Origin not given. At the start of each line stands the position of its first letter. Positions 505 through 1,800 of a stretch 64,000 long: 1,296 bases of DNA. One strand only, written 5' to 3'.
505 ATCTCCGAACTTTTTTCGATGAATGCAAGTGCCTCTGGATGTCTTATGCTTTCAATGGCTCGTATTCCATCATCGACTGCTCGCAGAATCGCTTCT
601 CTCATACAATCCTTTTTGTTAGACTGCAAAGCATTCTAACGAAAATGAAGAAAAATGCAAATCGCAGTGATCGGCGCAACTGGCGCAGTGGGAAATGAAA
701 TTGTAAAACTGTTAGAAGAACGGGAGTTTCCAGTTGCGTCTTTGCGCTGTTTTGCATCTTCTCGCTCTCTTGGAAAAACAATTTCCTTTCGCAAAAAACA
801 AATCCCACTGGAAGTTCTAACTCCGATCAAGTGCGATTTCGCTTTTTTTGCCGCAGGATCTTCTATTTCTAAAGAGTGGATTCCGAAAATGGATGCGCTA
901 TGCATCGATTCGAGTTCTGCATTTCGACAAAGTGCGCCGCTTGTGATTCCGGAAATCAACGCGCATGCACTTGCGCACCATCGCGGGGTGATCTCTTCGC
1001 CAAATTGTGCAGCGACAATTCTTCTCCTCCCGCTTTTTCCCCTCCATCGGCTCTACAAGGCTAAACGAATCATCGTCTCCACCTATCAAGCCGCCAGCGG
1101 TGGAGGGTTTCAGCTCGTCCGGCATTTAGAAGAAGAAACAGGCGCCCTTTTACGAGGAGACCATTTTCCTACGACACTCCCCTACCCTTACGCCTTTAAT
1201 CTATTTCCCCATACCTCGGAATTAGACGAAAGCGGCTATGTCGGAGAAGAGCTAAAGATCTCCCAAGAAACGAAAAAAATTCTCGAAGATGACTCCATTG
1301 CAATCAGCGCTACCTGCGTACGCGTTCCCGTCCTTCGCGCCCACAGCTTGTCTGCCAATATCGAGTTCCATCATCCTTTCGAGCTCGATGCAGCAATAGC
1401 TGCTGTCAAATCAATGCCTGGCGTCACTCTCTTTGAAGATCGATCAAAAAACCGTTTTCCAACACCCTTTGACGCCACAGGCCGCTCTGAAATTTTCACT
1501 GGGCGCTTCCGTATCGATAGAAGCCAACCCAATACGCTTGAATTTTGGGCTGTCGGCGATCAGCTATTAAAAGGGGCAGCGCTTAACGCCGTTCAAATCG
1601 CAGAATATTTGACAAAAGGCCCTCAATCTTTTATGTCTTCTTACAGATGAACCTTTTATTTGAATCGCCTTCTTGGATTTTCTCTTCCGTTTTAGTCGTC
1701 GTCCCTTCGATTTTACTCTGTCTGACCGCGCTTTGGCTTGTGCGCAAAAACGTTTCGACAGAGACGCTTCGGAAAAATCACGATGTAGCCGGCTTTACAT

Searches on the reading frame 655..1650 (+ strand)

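Call 76: search_protein_families(library=pfam, proteins=[window:655-1650:+], max_evalue=0.001)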
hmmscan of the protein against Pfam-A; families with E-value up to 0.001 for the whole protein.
window:655-1650:+ (331 aa): 2 families
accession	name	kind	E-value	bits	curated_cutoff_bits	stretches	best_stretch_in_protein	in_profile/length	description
PF02774.23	Semialdhyde_dhC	-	3.1e-41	142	26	1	127-306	1-184/184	Semialdehyde dehydrogenase, dimerisation domain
PF01118.30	Semialdhyde_dh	-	1.4e-24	87.3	26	1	2-108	1-120/121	Semialdehyde dehydrogenase, NAD binding domain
